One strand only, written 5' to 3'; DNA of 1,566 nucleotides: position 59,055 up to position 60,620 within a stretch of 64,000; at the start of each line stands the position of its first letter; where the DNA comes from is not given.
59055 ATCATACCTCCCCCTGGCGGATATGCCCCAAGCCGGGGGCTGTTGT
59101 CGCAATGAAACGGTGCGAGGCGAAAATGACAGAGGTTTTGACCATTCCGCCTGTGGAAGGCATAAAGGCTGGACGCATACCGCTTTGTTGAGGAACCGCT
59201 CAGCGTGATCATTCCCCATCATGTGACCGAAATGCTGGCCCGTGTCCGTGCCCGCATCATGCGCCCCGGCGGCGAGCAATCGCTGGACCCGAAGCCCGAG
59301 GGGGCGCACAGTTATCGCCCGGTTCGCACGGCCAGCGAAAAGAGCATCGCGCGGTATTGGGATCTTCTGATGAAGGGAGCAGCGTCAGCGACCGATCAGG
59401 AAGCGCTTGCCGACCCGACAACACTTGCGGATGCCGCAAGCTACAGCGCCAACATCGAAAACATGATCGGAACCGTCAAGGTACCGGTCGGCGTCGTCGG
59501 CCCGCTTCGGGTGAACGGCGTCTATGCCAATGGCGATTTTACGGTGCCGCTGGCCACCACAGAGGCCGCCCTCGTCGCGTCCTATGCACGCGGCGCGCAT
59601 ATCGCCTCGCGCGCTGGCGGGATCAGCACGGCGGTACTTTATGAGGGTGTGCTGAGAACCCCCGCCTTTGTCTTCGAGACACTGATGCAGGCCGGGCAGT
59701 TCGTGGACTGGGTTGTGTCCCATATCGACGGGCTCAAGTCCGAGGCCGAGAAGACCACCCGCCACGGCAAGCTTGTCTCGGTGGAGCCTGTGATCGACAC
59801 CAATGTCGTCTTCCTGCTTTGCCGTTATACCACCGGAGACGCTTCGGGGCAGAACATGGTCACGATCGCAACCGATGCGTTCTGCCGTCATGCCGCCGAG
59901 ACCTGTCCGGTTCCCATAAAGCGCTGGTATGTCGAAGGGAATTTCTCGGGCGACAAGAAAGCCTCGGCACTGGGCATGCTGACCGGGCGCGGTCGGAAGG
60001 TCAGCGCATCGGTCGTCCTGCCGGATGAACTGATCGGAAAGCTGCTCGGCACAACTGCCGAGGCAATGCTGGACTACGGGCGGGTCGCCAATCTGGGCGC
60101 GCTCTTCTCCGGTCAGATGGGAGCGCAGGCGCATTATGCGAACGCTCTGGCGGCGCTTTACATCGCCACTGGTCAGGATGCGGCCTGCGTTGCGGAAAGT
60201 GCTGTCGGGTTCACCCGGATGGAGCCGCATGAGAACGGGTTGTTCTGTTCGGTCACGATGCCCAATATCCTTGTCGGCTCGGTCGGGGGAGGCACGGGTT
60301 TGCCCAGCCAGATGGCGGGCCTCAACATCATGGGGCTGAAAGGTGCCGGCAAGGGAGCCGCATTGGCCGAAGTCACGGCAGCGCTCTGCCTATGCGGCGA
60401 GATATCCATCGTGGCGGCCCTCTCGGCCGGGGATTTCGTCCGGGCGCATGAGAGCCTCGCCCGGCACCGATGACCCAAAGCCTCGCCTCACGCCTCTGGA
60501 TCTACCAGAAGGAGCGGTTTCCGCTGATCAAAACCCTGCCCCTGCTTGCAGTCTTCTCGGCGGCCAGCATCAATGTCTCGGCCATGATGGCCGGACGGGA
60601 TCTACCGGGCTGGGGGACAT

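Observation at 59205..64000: Orphan HMG-CoA reductase heading a translationally coupled HMGR / UbiA-like / swivel-His dikinase / BtaA-like operon in a MEP-pathway genome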

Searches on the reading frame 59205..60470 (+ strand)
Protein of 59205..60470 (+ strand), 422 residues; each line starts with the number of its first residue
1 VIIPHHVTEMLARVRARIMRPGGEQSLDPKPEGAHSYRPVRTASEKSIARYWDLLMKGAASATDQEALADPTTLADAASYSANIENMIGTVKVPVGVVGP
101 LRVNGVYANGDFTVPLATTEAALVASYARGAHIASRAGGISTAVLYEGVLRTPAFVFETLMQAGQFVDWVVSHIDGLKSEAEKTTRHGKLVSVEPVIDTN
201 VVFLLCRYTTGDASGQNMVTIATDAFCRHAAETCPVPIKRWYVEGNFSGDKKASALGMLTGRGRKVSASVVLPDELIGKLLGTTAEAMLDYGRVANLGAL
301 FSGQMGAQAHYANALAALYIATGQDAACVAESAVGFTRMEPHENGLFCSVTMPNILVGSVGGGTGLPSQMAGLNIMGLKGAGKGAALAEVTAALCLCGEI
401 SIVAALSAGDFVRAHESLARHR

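Call 3: search_protein_families(library=pfam, proteins=[window:59205-60470:+], max_evalue=0.01)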
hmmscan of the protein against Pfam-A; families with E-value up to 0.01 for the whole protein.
window:59205-60470:+ (422 aa): 1 family
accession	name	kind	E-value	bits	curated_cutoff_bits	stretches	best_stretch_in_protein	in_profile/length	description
PF00368.23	HMG-CoA_red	-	1.6e-107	360.1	27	1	63-420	15-368/368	Hydroxymethylglutaryl-coenzyme A reductase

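Call 4: search_protein_families(library=ncbifam, proteins=[window:59205-60470:+], max_evalue=0.01)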
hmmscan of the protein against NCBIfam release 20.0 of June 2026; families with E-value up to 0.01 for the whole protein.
window:59205-60470:+ (422 aa): 3 families
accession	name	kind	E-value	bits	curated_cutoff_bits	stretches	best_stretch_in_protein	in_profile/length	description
TIGR00533.1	HMG_CoA_R_NADP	equivalog_domain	9.3e-94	314.6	441.8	1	79-420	58-402/402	hydroxymethylglutaryl-CoA reductase (NADPH)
TIGR00920.1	2A060605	subfamily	1.4e-67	228.6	778.35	1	81-417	522-866/887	hydroxymethylglutaryl-CoA reductase (NADPH)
TIGR00532.1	HMG_CoA_R_NAD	equivalog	4.5e-09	36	259.95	1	83-150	66-127/395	hydroxymethylglutaryl-CoA reductase, degradative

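Call 8: find_homologous_proteins(query=window:59205-60470:+, max_evalue=1e-20)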
Query window:59205-60470:+ (422 aa): 7612 proteins with E <= 1e-20 among 8000 candidates; the best 120 are listed.
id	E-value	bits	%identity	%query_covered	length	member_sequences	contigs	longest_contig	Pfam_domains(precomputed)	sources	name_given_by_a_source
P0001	4.0e-275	930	100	100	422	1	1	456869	PF00368.24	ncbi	-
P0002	1.3e-203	694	75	100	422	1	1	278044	PF00368.24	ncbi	ncbi:MAG: hydroxymethylglutaryl-CoA reductase [Pseudomonadota bacterium]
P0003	6.5e-203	692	74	100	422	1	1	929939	PF00368.24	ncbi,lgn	ncbi:MAG: hydroxymethylglutaryl-CoA reductase [Pseudomonadota bacterium]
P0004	1.6e-202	691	74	100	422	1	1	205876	PF00368.24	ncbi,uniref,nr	ncbi:hydroxymethylglutaryl-CoA reductase [Cognatishimia sp. MH4019]|uniref:hydroxymethylglutaryl-CoA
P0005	4.3e-202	689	74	100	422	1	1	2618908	PF00368.24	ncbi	-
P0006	6.0e-200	682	74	100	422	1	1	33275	PF00368.24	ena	-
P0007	4.2e-199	679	73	100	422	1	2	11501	PF00368.24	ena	-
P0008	6.0e-199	679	73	100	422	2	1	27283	PF00368.24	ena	-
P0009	3.7e-198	676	72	100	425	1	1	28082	PF00368.24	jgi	jgi:hydroxymethylglutaryl-CoA reductase (NADPH)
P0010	6.5e-198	676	72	100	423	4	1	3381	PF00368.24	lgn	-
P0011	2.7e-197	673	74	100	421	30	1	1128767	PF00368.24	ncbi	-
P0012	5.3e-197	673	71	100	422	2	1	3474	PF00368.24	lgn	-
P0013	1.4e-196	671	73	100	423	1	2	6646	PF00368.24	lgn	-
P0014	8.2e-196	669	73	100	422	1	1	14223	PF00368.24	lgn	-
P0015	8.4e-196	669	72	100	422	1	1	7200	PF00368.24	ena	-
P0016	1.8e-195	668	71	100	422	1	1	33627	PF00368.24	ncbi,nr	ncbi:MAG: hydroxymethylglutaryl-CoA reductase [Paracoccaceae bacterium]|nr:hydroxymethylglutaryl-CoA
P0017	3.7e-195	666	72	100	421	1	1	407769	PF00368.24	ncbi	-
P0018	9.3e-195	665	72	100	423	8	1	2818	PF00368.24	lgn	-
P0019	1.0e-194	665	72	100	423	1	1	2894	PF00368.24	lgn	-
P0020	2.1e-194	664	72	100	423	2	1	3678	PF00368.24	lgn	-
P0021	3.2e-194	663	72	100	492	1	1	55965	PF00368.24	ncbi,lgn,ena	-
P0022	3.6e-194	663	72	100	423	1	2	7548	PF00368.24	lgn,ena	-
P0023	6.3e-194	662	72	100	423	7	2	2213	PF00368.24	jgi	jgi:hydroxymethylglutaryl-CoA reductase (NADPH)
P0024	7.3e-194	662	72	100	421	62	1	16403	PF00368.24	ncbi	-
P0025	8.2e-194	662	72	100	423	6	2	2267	PF00368.24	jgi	jgi:hydroxymethylglutaryl-CoA reductase (NADPH)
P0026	1.3e-193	661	71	100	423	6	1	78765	PF00368.24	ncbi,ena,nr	ncbi:MAG: 3-hydroxy-3-methylglutaryl-CoA reductase [Rhodobacteraceae bacterium]|nr:MAG: 3-hydroxy-3-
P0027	2.0e-193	661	71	100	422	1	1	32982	PF00368.24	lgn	-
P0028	4.1e-193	660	73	100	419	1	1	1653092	PF00368.24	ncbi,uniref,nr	ncbi:hydroxymethylglutaryl-CoA reductase [Alphaproteobacteria bacterium KMM 3653]|uniref:hydroxymeth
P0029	6.0e-193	659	71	100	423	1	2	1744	PF00368.24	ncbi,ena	-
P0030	1.3e-192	658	72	100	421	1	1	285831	PF00368.24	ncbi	-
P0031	1.7e-192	658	70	100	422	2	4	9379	PF00368.24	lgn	-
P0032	2.5e-192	657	72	100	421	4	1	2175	PF00368.24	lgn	-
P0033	2.6e-192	657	72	100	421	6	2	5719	PF00368.24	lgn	-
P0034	2.7e-192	657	71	100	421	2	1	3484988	PF00368.24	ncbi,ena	-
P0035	3.9e-192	657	72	100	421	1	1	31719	PF00368.24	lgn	-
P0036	6.0e-192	656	71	100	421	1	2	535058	PF00368.24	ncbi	-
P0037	7.2e-192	656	70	100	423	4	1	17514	PF00368.24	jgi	-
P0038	1.4e-191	655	72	100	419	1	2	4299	PF00368.24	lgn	-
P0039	2.1e-191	654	71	100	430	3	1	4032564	PF00368.24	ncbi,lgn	-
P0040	2.4e-191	654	70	100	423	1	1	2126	PF00368.24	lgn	-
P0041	3.1e-191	654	72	100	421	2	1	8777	PF00368.24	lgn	-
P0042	3.6e-191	653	72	100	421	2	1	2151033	PF00368.24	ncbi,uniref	ncbi:hydroxymethylglutaryl-CoA reductase [Aliiroseovarius sp. YM-037]|uniref:hydroxymethylglutaryl-C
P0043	3.8e-191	653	71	100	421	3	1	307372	PF00368.24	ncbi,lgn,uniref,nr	ncbi:3-hydroxy-3-methylglutaryl-coenzyme A reductase [Ruegeria halocynthiae]|uniref:hydroxymethylglu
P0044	4.6e-191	653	72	100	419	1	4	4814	PF00368.24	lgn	-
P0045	4.6e-191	653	73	98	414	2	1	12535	PF00368.24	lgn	-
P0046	1.2e-190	652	70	100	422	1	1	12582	PF00368.24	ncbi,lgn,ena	-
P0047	1.3e-190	652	72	100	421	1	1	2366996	PF00368.24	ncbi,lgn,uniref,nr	ncbi:3-hydroxy-3-methylglutaryl-coenzyme A reductase [Cognatiyoonia koreensis]|uniref:hydroxymethylg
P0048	1.6e-190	651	72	100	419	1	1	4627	PF00368.24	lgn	-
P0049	1.8e-190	651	71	100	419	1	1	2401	PF00368.24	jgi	jgi:hydroxymethylglutaryl-CoA reductase (NADPH)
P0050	2.2e-190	651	71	100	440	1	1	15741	PF00368.24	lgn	-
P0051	3.1e-190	650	73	98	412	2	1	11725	PF00368.24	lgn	-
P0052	3.6e-190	650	70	100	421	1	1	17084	PF00368.24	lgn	-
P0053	3.8e-190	650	72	100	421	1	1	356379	PF00368.24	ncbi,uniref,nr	ncbi:hydroxymethylglutaryl-CoA reductase [uncultured Roseobacter sp.]|uniref:hydroxymethylglutaryl-C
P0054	4.2e-190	650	70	100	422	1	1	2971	PF00368.24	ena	-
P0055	4.5e-190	650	72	100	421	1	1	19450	PF00368.24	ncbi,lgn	-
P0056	4.9e-190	650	71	100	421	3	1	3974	PF00368.24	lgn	-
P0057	5.0e-190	650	71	100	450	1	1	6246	PF00368.24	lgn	-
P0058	6.0e-190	649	71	100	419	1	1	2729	PF00368.24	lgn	-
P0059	6.1e-190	649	72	100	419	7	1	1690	PF00368.24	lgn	-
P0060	8.5e-190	649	72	100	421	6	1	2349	PF00368.24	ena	-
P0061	1.1e-189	648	70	100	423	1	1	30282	PF00368.24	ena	-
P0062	1.2e-189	648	70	100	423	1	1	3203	PF00368.24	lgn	-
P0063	1.6e-189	648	70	100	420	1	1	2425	PF00368.24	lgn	-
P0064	1.6e-189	648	72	100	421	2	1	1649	PF00368.24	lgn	-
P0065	1.9e-189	648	70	100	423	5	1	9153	PF00368.24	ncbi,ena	-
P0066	1.9e-189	648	70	100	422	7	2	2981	PF00368.24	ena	-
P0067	2.3e-189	647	71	100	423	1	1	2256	PF00368.24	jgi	jgi:hydroxymethylglutaryl-CoA reductase (NADPH)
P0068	2.8e-189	647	71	100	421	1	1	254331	PF00368.24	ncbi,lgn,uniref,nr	ncbi:hydroxymethylglutaryl-CoA reductase [Szabonella alba]|uniref:hydroxymethylglutaryl-CoA reductas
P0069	3.5e-189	647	72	100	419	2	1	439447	PF00368.24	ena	-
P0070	3.6e-189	647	70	100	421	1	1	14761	PF00368.24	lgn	-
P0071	3.7e-189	647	71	100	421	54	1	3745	PF00368.24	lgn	-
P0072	3.9e-189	647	70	100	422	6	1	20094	PF00368.24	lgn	-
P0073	4.2e-189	647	70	100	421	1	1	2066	PF00368.24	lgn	-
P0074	4.5e-189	646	69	100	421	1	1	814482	PF00368.24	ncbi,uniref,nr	ncbi:hydroxymethylglutaryl-CoA reductase [Lentibacter algarum]|uniref:hydroxymethylglutaryl-CoA redu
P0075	4.8e-189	646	71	100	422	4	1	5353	PF00368.24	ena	-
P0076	5.3e-189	646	71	100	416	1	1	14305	PF00368.24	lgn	-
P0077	6.2e-189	646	70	100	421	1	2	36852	PF00368.24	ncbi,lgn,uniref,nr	ncbi:hydroxymethylglutaryl-CoA reductase [Yoonia sediminilitoris]|uniref:hydroxymethylglutaryl-CoA r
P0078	6.3e-189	646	71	100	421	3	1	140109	PF00368.24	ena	-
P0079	7.4e-189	646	71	100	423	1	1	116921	PF00368.24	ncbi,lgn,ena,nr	ncbi:MAG: hydroxymethylglutaryl-CoA reductase [Rhodobacteraceae bacterium]|nr:hydroxymethylglutaryl-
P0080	7.5e-189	646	70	100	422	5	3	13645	PF00368.24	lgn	-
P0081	8.3e-189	646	70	100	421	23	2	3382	PF00368.24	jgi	-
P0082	8.6e-189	646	71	100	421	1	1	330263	PF00368.24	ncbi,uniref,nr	ncbi:hydroxymethylglutaryl-CoA reductase [Paracoccus xiamenensis]|uniref:hydroxymethylglutaryl-CoA r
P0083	8.9e-189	645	70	100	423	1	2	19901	PF00368.24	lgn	-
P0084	1.0e-188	645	71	100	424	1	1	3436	PF00368.24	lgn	-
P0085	1.1e-188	645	70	100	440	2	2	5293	PF00368.24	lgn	-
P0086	1.5e-188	645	70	100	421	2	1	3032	PF00368.24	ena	-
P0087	1.6e-188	645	69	100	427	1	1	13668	PF00368.24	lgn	-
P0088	1.8e-188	644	69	100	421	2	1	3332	PF00368.24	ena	-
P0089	1.9e-188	644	71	100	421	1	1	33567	PF00368.24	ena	-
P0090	1.9e-188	644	70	100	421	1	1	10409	PF00368.24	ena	-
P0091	3.1e-188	644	71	100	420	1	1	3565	PF00368.24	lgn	-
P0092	3.4e-188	644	70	100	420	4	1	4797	PF00368.24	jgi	jgi:hydroxymethylglutaryl-CoA reductase (NADPH)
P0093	3.9e-188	643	69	100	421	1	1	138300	PF00368.24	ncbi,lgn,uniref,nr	ncbi:hydroxymethylglutaryl-CoA reductase (NADPH) [Yoonia maritima]|uniref:hydroxymethylglutaryl-CoA 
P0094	5.1e-188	643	70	100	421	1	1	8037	PF00368.24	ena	-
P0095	6.7e-188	643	70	100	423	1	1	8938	PF00368.24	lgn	-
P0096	7.4e-188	642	71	100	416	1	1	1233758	PF00368.24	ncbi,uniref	ncbi:hydroxymethylglutaryl-CoA reductase [Yoonia sp. 208BN28-4]|uniref:hydroxymethylglutaryl-CoA red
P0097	7.7e-188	642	70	100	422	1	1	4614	PF00368.24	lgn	-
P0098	8.4e-188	642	71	100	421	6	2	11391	PF00368.24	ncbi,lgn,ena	-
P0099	1.1e-187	642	70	100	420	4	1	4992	PF00368.24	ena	-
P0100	1.6e-187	641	70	100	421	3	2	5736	PF00368.24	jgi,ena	-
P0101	2.6e-187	641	70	100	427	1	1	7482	PF00368.24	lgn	-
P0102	3.0e-187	640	72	100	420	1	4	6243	PF00368.24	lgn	-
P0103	3.1e-187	640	69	100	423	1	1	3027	PF00368.24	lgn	-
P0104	3.2e-187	640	70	100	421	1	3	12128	PF00368.24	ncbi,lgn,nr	ncbi:MAG: hydroxymethylglutaryl-CoA reductase [Paracoccus sp. (in: a-proteobacteria)]|nr:hydroxymeth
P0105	3.6e-187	640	72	100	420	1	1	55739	PF00368.24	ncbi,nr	ncbi:MAG: hydroxymethylglutaryl-CoA reductase [Rhodobacteraceae bacterium]|nr:hydroxymethylglutaryl-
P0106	3.8e-187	640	71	100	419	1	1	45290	PF00368.24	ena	-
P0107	5.1e-187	640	69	100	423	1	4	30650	PF00368.24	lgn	-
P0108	5.6e-187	640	71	100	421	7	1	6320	PF00368.24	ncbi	-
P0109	6.1e-187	639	69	100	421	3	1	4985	PF00368.24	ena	-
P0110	6.1e-187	639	69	100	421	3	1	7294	PF00368.24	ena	-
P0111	6.9e-187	639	69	100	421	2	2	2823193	PF00368.24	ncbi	-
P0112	8.1e-187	639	71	100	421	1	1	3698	PF00368.24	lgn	-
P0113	8.6e-187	639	70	100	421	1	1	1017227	PF00368.24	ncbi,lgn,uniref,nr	ncbi:hydroxymethylglutaryl-CoA reductase [Roseicyclus mahoneyensis]|uniref:hydroxymethylglutaryl-CoA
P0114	8.7e-187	639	69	100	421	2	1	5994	PF00368.24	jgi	jgi:hydroxymethylglutaryl-CoA reductase (NADPH)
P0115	8.8e-187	639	69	100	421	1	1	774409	PF00368.24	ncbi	-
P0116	9.7e-187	639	70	100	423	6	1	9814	PF00368.24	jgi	-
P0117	9.7e-187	639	68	100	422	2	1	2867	PF00368.24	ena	-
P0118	1.3e-186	638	68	100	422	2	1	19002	PF00368.24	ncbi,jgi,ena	-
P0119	1.4e-186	638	69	100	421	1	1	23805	PF00368.24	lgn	-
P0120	2.1e-186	638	69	100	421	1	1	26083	PF00368.24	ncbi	-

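Call 9: find_encoding_contigs(protein=P0001, flank=10000, max_places=3)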
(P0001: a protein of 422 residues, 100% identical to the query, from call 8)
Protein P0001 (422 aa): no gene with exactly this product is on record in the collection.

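Call 10: find_encoding_contigs(protein=P0004, flank=10000, max_places=2)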
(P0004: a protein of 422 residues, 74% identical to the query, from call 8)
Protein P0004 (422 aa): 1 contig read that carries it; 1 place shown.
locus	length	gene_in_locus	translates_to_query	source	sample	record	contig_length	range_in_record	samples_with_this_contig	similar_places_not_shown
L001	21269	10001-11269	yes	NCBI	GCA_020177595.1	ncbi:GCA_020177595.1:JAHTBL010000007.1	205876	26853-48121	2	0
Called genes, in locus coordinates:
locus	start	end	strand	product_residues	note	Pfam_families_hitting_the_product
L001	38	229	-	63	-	PF10399:UCR_Fe-S_N (weak)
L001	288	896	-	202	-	PF02613:Nitrate_red_del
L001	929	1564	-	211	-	PF11748:DUF3306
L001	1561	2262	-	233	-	PF11749:DUF3305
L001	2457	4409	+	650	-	PF13183:Fer4_8 (faint), PF12838:Fer4_7 (weak), PF12838:Fer4_7 (weak), PF13187:Fer4_9, PF13237:Fer4_10, PF14697:Fer4_21 (weak), PF00037:Fer4 (weak), PF12837:Fer4_6 (weak), +3 more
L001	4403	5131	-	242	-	-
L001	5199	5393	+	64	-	PF20104:DUF6494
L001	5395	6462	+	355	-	PF01883:FeS_assembly_P, PF00142:Fer4_NifH (faint), PF01656:CbiA, PF02374:ArsA_ATPase (weak), PF09140:MipZ (weak), PF10609:ParA, PF13614:AAA_31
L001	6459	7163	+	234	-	PF16917:BPL_LplA_LipB_2, PF14563:DUF4444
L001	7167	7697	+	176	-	PF20115:DUF6505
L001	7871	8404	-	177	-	-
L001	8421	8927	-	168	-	PF02502:LacAB_rpiB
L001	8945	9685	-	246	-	PF01457:Peptidase_M8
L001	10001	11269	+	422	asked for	PF00368:HMG-CoA_red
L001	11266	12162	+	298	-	PF01040:UbiA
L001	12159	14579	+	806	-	PF01326:PPDK_N, PF27448:Rph_4th, PF00391:PEP-utilizers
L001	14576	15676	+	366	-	PF11899:DUF3419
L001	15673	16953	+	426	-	-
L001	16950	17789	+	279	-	-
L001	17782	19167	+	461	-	PF00501:AMP-binding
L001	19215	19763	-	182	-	PF12766:Pyridox_oxase_2, PF01243:PNPOx_N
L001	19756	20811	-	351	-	PF07143:AttH, PF17186:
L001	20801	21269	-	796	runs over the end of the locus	PF02687:FtsX, PF12704:MacB_PCD, PF02687:FtsX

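Call 11: find_encoding_contigs(protein=P0043, flank=10000, max_places=2)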
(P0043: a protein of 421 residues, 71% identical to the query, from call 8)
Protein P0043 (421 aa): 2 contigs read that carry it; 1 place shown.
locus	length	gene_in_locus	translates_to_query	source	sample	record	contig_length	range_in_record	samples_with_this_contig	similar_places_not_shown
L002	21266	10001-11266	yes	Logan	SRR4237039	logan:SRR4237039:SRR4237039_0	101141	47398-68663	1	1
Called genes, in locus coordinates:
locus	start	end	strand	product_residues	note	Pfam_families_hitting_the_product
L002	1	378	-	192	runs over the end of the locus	PF07691:PA14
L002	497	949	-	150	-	PF13404:HTH_AsnC-type, PF13412:HTH_24, PF12840:HTH_20 (faint), PF01037:AsnC_trans_reg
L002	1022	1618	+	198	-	PF01810:LysE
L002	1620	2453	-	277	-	PF00165:HTH_AraC (weak), PF12833:HTH_18, PF06445:GyrI-like, PF14526:Cass2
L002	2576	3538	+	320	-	PF03255:ACCA, PF01039:Carboxyl_trans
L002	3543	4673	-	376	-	PF13406:SLT_2, PF01471:PG_binding_1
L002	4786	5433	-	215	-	PF00392:GntR, PF07729:FCD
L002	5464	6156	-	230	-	PF01863:YgjP-like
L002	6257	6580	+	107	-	PF09538:FYDLN_acid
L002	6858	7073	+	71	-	-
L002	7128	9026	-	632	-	PF13231:PMT_2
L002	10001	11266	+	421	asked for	PF00368:HMG-CoA_red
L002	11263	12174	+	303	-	PF01040:UbiA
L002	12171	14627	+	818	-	PF01326:PPDK_N, PF27448:Rph_4th, PF00391:PEP-utilizers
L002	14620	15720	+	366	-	PF11899:DUF3419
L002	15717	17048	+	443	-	-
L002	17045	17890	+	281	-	-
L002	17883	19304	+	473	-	PF00501:AMP-binding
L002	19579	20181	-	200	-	PF13305:TetR_C_33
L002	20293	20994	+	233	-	PF04012:PspA_IM30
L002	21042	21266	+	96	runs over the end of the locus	PF05360:YiaAB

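Call 13: search_protein_families(library=pfam, proteins=[L001:14576-15673:+, L001:15673-16950:+, L001:16950-17786:+, L001:17782-19164:+, L002:15717-17045:+, L002:17045-17887:+], max_evalue=1)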
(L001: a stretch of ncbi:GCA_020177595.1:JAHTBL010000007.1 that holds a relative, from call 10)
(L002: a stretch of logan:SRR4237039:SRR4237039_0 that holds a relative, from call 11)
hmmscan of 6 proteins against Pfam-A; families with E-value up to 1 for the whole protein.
L001:14576-15673:+ (366 aa): 3 families
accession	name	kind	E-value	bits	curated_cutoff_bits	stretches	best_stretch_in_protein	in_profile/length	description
PF11899.13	DUF3419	-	1.3e-57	196.1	28.2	1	9-362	3-383/385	Protein of unknown function (DUF3419)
PF23991.1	DUF7310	-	0.092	13.7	40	0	255-280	30-55/83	Coiled-coil region of unknown function (DUF7310)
PF13649.12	Methyltransf_25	-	0.12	13.6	27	1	43-78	6-42/97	Methyltransferase domain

L001:15673-16950:+ (426 aa): 0 families

L001:16950-17786:+ (279 aa): 0 families

L001:17782-19164:+ (461 aa): 1 family
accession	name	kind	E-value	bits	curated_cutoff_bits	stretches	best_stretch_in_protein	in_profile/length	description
PF00501.34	AMP-binding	-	1.4e-38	133.2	29.9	1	8-339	1-384/384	AMP-binding enzyme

L002:15717-17045:+ (443 aa): 0 families

L002:17045-17887:+ (281 aa): 0 families

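Call 14: search_protein_families(library=ncbifam, proteins=[L001:14576-15673:+, L001:15673-16950:+, L001:16950-17786:+, L001:17782-19164:+], max_evalue=1)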
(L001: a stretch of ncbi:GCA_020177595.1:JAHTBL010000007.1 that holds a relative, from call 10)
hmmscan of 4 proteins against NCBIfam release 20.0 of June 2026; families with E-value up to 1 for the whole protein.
L001:14576-15673:+ (366 aa): 0 families

L001:15673-16950:+ (426 aa): 0 families

L001:16950-17786:+ (279 aa): 0 families

L001:17782-19164:+ (461 aa): 97 families (the best 25 are shown)
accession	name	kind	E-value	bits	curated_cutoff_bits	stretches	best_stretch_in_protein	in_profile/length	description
NF006754.0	PRK09274.1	equivalog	5.6e-74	249.2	478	2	134-412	168-478/555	fatty acid CoA ligase family protein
NF045786.1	OlefBLtnSynXan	equivalog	1.4e-39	136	900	2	132-412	160-471/544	olefin beta-lactone synthetase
NF045785.1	OlefBLtnSynShew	equivalog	4e-37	127.8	850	2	136-412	170-481/552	olefin beta-lactone synthetase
TIGR01733.1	AA-adenyl-dom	subfamily_domain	6.6e-31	107.5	317.4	1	30-381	1-382/409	amino acid adenylation domain-containing protein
NF004837.0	PRK06187.1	subfamily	1.1e-29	103.1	476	2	134-409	163-454/531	long-chain-fatty-acid--CoA ligase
NF005801.1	PRK07656.1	equivalog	1.5e-24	86.5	657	2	132-411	155-437/500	FadD3 family acyl-CoA ligase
TIGR01923.1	menE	equivalog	1.7e-24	86.5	330.15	1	30-409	1-380/442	o-succinylbenzoate--CoA ligase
NF002966.0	PRK03640.1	equivalog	2.7e-22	79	556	1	12-409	12-414/483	o-succinylbenzoate--CoA ligase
NF005676.0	PRK07470.1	equivalog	6.2e-19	68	774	3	3-82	21-99/544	acyl-CoA synthetase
NF006181.0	PRK08314.1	subfamily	9.9e-19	67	705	2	132-378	195-453/563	long-chain-fatty-acid--CoA ligase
NF004114.0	PRK05605.1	equivalog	2.5e-18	65.7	766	3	4-101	36-132/575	long-chain-fatty-acid--CoA ligase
NF005850.0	PRK07768.1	subfamily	4.9e-18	64.7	572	3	326-411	388-470/545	long-chain-fatty-acid--CoA ligase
NF004822.0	PRK06178.1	equivalog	1.1e-17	63.8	782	3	15-107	50-141/571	acyl-CoA synthetase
NF005714.0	PRK07529.1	subfamily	3.8e-15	55.3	632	3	326-377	424-475/640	acyl-CoA synthetase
NF006134.1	PRK08279.1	equivalog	1e-14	54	625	2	4-107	46-148/605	long-chain-acyl-CoA synthetase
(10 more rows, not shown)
